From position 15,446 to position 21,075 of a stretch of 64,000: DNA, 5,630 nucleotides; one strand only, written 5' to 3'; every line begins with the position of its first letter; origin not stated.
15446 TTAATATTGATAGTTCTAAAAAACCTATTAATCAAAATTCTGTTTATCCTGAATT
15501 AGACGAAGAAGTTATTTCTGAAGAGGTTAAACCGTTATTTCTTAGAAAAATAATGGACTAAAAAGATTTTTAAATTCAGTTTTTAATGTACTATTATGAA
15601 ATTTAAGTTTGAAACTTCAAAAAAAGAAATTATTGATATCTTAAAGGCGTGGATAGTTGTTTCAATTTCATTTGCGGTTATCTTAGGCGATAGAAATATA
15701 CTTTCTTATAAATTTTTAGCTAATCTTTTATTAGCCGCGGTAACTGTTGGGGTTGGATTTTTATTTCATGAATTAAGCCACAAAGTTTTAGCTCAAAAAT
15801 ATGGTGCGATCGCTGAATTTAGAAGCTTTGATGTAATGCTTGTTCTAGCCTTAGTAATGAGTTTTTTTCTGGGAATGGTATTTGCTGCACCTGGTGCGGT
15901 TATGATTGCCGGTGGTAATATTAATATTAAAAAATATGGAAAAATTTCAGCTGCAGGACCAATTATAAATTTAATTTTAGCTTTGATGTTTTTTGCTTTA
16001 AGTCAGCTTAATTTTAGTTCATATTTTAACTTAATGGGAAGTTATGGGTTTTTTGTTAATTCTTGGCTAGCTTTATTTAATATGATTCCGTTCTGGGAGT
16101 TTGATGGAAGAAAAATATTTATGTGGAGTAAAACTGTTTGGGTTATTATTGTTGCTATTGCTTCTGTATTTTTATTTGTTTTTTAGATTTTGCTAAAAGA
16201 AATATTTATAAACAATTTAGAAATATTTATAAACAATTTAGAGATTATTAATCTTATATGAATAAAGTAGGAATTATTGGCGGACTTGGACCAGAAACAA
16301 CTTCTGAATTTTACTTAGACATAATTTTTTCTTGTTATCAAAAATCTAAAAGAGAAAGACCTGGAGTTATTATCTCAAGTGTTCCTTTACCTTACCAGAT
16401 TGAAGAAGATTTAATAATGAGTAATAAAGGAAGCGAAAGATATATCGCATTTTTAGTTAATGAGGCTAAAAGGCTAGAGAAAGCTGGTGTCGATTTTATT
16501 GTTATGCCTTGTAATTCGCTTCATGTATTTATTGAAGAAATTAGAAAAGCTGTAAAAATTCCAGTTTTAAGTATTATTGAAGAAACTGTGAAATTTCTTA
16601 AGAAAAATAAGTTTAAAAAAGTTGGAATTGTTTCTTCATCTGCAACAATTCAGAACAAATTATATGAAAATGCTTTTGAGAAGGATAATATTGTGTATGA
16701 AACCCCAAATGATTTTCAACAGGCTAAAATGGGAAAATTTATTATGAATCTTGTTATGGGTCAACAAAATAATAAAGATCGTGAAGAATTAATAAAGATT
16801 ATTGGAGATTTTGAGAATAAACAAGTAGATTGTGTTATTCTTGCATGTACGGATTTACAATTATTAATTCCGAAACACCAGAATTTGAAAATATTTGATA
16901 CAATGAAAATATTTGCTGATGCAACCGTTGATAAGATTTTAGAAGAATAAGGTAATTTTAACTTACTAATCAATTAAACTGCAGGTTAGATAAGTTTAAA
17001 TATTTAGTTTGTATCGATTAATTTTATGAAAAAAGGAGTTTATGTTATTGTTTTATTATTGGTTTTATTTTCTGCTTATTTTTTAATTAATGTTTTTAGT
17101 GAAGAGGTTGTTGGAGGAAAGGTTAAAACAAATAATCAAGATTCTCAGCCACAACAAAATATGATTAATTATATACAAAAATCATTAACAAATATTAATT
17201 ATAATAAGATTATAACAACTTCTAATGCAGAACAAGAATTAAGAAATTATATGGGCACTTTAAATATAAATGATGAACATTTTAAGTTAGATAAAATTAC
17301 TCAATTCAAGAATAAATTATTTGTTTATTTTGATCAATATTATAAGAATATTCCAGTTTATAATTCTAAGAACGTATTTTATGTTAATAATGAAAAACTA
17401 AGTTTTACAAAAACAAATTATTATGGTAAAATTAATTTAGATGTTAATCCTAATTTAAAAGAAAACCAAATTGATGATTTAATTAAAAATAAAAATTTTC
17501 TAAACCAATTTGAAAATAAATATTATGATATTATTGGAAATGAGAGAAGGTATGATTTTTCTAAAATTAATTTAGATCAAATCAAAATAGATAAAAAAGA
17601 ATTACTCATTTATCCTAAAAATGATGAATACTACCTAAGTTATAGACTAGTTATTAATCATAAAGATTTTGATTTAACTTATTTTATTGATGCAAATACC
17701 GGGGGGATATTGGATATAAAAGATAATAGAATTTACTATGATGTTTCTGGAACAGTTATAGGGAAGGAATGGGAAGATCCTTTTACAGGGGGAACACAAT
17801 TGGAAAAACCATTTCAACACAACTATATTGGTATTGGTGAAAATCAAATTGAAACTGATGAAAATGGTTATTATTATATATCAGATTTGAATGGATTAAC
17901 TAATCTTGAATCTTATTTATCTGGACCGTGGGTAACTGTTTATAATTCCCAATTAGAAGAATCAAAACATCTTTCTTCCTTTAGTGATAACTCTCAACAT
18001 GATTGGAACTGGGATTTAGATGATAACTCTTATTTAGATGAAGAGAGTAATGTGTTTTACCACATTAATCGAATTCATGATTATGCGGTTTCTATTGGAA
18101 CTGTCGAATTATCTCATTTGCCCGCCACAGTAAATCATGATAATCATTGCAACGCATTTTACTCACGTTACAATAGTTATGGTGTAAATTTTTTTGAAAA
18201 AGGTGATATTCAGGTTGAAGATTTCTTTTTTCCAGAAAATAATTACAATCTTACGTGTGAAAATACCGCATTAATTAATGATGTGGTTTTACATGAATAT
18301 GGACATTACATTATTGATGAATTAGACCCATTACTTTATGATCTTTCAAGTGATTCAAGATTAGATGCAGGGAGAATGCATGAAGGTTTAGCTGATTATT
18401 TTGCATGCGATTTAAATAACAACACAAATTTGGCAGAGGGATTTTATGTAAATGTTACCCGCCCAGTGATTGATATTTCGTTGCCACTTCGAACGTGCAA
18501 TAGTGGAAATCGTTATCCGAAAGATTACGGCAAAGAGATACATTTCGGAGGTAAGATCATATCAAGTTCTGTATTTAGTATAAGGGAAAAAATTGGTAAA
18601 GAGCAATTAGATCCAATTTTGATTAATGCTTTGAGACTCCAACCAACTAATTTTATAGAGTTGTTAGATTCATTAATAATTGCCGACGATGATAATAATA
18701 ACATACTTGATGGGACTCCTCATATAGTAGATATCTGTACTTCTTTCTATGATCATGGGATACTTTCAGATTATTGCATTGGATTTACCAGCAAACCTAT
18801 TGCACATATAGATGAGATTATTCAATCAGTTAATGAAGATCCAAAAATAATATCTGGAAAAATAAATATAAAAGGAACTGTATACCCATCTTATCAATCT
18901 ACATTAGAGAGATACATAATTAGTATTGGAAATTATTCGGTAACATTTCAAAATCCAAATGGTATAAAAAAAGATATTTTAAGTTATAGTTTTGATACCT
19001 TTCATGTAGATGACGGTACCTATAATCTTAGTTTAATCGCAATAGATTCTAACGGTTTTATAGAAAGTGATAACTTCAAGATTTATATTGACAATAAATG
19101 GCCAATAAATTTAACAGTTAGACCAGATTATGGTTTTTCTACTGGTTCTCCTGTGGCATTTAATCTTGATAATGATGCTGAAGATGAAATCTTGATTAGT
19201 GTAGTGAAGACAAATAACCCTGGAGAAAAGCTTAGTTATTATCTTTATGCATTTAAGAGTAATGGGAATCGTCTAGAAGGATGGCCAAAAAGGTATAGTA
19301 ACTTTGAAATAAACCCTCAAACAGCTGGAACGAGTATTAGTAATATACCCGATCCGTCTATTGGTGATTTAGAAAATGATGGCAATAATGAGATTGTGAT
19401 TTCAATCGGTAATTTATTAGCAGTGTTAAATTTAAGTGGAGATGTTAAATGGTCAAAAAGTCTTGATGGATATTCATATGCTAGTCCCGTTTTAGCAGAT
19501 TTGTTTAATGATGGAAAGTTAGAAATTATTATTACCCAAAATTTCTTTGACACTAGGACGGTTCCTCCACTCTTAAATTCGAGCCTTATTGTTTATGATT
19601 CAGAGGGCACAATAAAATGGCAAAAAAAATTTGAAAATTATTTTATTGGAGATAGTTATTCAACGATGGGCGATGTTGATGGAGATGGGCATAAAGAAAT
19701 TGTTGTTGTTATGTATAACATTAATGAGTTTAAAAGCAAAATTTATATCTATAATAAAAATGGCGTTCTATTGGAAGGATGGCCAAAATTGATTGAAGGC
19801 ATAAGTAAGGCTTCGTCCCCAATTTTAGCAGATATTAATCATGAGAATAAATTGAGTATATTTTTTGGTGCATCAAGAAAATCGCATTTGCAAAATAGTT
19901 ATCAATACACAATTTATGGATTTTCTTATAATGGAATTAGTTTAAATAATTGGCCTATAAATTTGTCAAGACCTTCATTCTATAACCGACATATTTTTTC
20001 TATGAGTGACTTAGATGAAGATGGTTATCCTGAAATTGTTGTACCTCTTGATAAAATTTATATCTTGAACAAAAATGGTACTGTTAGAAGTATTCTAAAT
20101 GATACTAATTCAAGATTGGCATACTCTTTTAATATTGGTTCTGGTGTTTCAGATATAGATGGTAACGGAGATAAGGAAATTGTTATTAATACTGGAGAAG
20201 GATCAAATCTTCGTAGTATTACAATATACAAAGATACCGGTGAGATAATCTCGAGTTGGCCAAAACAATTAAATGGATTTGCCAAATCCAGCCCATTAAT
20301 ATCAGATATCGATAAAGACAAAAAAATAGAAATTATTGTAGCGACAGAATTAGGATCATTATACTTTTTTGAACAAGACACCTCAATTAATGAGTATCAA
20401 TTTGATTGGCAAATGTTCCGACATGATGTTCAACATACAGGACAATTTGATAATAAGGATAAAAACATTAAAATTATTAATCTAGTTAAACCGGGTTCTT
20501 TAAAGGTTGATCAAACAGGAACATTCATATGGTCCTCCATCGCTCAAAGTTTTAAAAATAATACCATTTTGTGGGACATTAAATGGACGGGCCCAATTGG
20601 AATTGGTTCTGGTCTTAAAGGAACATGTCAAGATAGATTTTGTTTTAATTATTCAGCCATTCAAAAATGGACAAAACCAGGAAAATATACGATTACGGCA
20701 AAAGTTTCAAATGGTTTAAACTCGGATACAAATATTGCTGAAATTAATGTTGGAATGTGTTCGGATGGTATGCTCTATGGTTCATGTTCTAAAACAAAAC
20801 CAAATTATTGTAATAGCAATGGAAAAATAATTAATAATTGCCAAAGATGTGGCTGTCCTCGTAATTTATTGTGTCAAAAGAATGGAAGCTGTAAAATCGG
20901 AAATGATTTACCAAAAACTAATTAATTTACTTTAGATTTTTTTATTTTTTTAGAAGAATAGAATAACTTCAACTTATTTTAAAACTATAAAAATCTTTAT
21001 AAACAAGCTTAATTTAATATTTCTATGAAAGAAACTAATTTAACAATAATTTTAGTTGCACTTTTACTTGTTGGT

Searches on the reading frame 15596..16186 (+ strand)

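Call 95: search_protein_families(library=pfam, proteins=[window:15596-16186:+], max_evalue=0.01)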
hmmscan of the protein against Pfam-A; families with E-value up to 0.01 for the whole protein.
window:15596-16186:+ (196 aa): 1 family
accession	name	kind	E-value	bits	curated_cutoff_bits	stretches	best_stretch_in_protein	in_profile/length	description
PF02163.28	Peptidase_M50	-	1.8e-08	34.5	27.2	2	47-136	2-100/221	Peptidase family M50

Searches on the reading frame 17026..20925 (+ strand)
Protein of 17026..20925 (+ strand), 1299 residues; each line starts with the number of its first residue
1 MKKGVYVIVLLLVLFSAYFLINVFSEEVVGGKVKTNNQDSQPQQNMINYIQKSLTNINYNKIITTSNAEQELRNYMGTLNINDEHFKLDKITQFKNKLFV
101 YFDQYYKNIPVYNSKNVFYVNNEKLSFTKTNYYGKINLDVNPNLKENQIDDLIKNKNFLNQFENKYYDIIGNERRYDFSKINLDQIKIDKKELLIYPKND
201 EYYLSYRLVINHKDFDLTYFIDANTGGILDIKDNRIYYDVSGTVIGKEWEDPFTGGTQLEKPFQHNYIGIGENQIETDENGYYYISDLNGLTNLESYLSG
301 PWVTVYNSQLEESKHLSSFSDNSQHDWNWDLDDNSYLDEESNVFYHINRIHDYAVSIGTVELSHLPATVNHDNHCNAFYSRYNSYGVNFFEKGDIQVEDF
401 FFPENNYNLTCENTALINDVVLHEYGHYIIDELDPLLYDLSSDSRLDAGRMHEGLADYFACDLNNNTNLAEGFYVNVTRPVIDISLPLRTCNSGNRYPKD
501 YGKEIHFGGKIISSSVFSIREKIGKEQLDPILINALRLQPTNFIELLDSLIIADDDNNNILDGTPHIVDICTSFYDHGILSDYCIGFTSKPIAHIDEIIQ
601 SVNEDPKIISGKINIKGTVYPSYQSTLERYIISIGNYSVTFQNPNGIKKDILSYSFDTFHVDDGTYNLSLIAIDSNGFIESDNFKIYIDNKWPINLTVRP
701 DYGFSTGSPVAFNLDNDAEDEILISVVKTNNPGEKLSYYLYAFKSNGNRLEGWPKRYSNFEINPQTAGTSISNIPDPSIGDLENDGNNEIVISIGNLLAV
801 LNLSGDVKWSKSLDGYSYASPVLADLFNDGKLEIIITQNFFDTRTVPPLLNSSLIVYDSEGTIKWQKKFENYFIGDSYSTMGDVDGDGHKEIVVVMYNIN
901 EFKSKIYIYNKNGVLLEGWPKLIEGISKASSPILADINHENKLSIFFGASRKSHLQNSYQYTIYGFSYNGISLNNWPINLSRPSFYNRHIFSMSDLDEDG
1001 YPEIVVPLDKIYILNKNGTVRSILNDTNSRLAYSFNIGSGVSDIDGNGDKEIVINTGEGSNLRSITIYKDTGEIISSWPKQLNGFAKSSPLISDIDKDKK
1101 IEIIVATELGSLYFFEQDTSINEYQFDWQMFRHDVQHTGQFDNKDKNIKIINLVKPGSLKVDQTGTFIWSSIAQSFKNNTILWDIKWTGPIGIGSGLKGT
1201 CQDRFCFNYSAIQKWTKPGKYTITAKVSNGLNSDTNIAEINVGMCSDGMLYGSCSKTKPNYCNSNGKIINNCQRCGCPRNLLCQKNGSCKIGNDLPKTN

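Call 32: search_protein_families(library=pfam, proteins=[window:17026-20925:+], max_evalue=0.0001)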
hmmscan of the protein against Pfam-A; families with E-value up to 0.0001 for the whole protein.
window:17026-20925:+ (1299 aa): 3 families
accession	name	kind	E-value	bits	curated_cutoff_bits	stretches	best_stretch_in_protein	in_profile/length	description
PF13517.12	FG-GAP_3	-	1.4e-19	70.8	26.9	1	883-946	1-60/61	FG-GAP-like repeat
PF25292.1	Beta-prop_CGLA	-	6.6e-09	36.1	26.8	0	1077-1120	21-64/316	Lambda-carrageenase beta-propeller domain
PF01839.29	FG-GAP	-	1.5e-05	25.2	22.1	0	993-1006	7-20/37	FG-GAP repeat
